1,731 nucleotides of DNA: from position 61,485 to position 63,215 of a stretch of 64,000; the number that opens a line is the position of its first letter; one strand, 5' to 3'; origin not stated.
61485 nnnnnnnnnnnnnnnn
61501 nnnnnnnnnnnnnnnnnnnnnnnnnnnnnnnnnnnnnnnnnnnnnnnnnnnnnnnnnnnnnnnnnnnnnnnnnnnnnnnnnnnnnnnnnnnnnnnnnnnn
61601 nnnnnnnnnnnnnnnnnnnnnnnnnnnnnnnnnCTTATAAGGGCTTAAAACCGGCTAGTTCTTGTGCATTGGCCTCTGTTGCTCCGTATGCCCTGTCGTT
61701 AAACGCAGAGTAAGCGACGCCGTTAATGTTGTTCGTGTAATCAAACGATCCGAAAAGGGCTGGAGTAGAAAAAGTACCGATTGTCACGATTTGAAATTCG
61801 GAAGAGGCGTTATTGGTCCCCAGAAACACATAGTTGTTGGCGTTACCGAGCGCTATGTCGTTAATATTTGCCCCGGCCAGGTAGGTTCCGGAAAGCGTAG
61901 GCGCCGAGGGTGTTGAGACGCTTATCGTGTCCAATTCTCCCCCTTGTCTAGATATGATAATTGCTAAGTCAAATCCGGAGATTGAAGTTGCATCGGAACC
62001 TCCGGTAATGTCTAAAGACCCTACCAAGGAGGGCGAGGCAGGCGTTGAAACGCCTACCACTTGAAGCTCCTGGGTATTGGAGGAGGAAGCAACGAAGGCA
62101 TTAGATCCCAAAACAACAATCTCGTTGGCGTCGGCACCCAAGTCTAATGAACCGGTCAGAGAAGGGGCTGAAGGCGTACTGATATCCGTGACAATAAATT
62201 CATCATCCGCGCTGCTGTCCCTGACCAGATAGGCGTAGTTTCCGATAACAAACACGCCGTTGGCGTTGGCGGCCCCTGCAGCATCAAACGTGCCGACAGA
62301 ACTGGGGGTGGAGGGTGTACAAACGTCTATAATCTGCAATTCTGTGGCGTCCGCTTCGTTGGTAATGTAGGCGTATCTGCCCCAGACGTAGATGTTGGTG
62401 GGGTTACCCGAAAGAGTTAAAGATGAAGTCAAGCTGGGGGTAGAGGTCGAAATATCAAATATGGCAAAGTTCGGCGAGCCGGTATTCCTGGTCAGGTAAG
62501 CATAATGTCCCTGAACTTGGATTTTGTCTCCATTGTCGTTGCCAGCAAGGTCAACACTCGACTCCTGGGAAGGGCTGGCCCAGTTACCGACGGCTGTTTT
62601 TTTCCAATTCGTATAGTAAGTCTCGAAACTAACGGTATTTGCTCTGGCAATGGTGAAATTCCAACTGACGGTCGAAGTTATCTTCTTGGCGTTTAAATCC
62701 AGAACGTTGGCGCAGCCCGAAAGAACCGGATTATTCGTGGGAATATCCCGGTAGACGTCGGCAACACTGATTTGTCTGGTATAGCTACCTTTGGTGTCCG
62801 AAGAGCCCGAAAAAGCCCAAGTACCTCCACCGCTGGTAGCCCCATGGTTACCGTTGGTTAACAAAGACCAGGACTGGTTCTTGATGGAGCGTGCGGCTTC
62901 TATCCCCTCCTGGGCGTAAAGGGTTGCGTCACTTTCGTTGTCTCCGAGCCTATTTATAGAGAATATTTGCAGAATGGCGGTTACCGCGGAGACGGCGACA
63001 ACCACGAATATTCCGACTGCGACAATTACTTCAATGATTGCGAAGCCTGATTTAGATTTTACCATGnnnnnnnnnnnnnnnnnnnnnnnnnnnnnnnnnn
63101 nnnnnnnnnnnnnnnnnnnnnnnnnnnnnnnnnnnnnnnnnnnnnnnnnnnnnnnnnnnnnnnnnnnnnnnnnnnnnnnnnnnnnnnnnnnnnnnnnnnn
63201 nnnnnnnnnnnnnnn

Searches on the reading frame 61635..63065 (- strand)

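Call 14: search_protein_families(library=pfam, proteins=[window:61635-63065:-], max_evalue=0.001)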
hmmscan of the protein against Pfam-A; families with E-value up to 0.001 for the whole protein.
window:61635-63065:- (476 aa): 2 families
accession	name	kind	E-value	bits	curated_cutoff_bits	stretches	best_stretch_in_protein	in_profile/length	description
PF08309.17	LVIVD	-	1.5e-23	82.3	20.2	3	267-307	3-40/42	LVIVD repeat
PF09826.15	Beta_propel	-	0.0004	19.8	22.4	0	173-317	8-119/495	Beta propeller domain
